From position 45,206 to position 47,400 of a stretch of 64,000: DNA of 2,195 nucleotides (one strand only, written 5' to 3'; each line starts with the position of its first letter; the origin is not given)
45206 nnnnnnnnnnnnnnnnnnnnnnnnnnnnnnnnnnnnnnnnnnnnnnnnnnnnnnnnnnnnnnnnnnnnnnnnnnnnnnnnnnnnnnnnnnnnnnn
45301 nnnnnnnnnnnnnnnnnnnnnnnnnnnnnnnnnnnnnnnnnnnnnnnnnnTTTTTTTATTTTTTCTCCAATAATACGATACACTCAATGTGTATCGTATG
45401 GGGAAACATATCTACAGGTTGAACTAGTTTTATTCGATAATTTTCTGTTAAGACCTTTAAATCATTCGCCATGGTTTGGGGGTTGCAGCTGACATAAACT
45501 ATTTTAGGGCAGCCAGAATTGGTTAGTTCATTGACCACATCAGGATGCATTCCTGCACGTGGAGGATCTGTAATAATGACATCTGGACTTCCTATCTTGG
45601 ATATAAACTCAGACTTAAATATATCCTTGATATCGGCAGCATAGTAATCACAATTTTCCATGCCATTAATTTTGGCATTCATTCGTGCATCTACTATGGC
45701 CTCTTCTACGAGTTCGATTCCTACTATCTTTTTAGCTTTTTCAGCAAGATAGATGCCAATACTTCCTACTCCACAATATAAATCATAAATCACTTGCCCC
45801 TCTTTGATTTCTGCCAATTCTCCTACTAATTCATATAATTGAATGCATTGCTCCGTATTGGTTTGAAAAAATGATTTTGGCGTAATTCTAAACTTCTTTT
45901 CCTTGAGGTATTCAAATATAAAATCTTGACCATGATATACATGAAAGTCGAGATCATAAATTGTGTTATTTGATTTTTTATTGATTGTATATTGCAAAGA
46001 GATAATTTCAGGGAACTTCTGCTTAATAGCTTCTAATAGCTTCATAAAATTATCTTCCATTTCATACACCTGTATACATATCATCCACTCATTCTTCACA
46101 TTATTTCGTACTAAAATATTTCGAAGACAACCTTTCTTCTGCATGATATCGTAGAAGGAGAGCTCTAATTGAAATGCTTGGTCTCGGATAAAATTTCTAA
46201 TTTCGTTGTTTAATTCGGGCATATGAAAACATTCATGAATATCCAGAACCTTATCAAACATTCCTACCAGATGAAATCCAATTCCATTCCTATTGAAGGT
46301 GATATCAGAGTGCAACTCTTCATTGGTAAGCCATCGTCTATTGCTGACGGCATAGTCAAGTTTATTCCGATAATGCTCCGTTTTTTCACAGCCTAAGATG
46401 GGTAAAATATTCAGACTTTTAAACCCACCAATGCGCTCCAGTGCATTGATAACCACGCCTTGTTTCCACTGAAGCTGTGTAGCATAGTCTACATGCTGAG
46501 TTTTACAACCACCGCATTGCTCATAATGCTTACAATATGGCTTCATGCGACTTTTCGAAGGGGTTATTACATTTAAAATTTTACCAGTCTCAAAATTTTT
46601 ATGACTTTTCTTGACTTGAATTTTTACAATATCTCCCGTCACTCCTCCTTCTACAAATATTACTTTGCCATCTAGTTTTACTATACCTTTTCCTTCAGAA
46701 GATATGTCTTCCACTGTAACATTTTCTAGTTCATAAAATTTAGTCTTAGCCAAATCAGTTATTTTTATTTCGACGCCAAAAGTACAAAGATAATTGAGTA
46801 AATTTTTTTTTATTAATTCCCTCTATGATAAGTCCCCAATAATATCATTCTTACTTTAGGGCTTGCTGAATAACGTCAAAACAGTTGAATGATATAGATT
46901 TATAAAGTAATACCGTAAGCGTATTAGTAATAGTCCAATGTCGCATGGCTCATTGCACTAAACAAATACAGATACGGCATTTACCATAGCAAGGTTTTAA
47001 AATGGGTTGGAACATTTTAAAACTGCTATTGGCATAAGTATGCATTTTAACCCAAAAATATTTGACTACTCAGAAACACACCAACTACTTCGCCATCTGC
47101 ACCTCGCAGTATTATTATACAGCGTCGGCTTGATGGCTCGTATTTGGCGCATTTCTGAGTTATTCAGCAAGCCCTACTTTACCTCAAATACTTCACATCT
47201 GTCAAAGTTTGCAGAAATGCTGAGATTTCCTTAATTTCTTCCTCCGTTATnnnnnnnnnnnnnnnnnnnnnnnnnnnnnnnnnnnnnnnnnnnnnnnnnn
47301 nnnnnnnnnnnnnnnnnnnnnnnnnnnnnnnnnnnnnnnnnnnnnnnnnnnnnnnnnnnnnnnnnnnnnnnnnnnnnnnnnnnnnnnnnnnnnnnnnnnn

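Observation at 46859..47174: MITE-like insertion splitting a perfect 16-bp terminator palindrome; carries a 126-nt dispersed repeat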

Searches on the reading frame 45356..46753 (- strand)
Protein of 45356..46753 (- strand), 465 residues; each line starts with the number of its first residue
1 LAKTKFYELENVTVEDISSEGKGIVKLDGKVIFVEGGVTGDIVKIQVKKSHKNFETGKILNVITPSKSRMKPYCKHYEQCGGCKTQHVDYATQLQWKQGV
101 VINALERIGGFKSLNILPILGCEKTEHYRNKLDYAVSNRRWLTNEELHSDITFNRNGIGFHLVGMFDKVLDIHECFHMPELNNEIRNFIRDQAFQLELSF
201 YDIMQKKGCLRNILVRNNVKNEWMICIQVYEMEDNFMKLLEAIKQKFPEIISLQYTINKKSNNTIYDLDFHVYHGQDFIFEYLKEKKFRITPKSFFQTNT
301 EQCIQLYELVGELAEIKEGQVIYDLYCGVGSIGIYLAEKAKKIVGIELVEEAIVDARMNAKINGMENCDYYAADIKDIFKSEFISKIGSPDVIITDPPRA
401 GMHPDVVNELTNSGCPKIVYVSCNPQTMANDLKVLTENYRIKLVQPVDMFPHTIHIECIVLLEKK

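Call 16: search_protein_families(library=pfam, proteins=[window:45356-46753:-])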
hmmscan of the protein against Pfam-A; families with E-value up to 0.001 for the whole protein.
window:45356-46753:- (465 aa): 10 families
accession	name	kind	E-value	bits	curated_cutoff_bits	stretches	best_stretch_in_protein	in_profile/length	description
PF05958.17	tRNA_U5-meth_tr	-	2.7e-26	92.9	23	1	231-465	118-357/357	tRNA (Uracil-5-)-methyltransferase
PF13847.12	Methyltransf_31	-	1.3e-10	41.5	27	1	316-421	1-108/145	Methyltransferase domain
PF01938.26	TRAM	-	3.5e-09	36.8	21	1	11-60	9-61/61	TRAM domain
PF05175.20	MTS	-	6e-07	29.7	23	1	310-399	24-109/170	Methyltransferase small domain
PF09445.16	Methyltransf_15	-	8.8e-06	25.8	22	1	320-402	2-84/165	RNA cap guanine-N2 methyltransferase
PF13649.12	Methyltransf_25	-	1.5e-05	26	27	1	322-378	1-58/97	Methyltransferase domain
PF02475.24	TRM5-TYW2_MTfase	-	7.9e-05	23.1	28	1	315-383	33-104/164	TRM5/TYW2 methyltransferase domain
PF01555.25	N6_N4_Mtase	-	0.00022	21.7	26.7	0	316-353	179-216/221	DNA methylase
PF02384.22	N6_Mtase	-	0.00024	21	20.4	1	306-398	34-134/311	N-6 DNA Methylase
PF06325.19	PrmA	-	0.00052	20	22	0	300-372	148-215/296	Ribosomal protein L11 methyltransferase (PrmA)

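Call 23: find_encoding_contigs(protein=window:45359-46753:-, flank=10000, max_places=10)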
Protein seq(465 aa) (465 aa): 1 contig read that carries it; 1 place shown.
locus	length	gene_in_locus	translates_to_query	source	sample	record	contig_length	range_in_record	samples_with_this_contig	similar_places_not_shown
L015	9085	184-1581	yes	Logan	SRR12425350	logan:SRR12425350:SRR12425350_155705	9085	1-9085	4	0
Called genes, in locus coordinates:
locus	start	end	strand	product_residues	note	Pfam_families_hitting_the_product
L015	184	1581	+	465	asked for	PF01938:TRAM, PF05958:tRNA_U5-meth_tr, PF05175:MTS (weak), PF09445:Methyltransf_15 (weak), PF13847:Methyltransf_31, PF13649:Methyltransf_25 (faint)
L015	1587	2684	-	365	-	PF00041:fn3 (weak), PF16656:Pur_ac_phosph_N (weak), PF18962:Por_Secre_tail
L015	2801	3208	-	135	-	PF01242:PTPS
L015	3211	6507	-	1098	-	PF01839:FG-GAP (faint), PF13517:FG-GAP_3, PF07593:UnbV_ASPIC (weak), PF13517:FG-GAP_3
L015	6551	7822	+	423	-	PF22778:VCPO_2nd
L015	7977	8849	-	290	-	PF00248:Aldo_ket_red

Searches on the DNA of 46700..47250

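Call 6: search_rna_families(source=window, start=46700, end=47250, threshold=evalue, max_evalue=10, show_alignments=3)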
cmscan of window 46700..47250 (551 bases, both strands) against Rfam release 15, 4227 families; matches with E-value up to 10: 3.
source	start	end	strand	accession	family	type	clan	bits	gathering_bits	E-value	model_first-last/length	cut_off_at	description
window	46986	47029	+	RF03722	MIR4378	Gene; miRNA;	-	26.5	90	0.012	1-91/91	no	MIR4378 microRNA precursor family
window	46708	46784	-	RF01625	ceN28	Gene; snRNA; snoRNA; CD-box;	-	20.3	70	0.11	1-88/88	no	Caenorhabditis snoRNA ceN28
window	46721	46804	+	RF00042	CopA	Gene; antisense;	-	18.7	60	1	1-92/92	no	CopA-like RNA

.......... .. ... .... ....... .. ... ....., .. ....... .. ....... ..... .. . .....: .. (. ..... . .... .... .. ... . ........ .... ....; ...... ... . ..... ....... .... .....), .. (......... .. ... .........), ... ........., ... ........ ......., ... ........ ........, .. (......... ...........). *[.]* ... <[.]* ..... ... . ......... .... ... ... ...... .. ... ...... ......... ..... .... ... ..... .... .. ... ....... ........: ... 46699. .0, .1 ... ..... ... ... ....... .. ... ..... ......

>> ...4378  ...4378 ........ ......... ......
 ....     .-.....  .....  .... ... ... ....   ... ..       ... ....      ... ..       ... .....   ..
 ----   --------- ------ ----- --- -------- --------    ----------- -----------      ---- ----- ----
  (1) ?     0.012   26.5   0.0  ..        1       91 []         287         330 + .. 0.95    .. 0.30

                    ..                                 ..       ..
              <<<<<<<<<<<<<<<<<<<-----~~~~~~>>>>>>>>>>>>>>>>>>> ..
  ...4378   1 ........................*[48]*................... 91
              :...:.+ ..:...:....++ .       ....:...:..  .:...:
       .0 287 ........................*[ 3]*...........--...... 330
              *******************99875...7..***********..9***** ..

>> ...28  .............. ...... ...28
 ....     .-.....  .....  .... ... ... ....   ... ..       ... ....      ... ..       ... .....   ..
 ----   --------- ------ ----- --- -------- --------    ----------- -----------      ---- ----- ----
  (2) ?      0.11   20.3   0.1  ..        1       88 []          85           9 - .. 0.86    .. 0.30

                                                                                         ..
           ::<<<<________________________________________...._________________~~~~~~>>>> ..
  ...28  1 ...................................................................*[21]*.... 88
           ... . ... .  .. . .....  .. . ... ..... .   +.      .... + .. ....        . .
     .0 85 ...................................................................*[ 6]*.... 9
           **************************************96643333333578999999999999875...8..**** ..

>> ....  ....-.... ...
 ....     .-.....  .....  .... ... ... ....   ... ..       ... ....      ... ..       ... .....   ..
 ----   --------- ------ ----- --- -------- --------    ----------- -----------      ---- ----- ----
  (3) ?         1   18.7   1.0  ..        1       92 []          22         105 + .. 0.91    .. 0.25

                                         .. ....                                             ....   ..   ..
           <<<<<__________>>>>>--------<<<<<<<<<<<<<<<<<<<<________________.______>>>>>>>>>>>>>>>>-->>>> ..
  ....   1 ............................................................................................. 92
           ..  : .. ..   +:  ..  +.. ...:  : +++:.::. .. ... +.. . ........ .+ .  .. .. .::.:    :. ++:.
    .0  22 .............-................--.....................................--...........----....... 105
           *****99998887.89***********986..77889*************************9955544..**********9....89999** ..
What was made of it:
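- On Known non-coding RNA family (Rfam 15): The best sub-threshold hit is a plant miRNA model at 26.5 bits against a threshold of 90, which simply reflects the hairpin (call 6).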
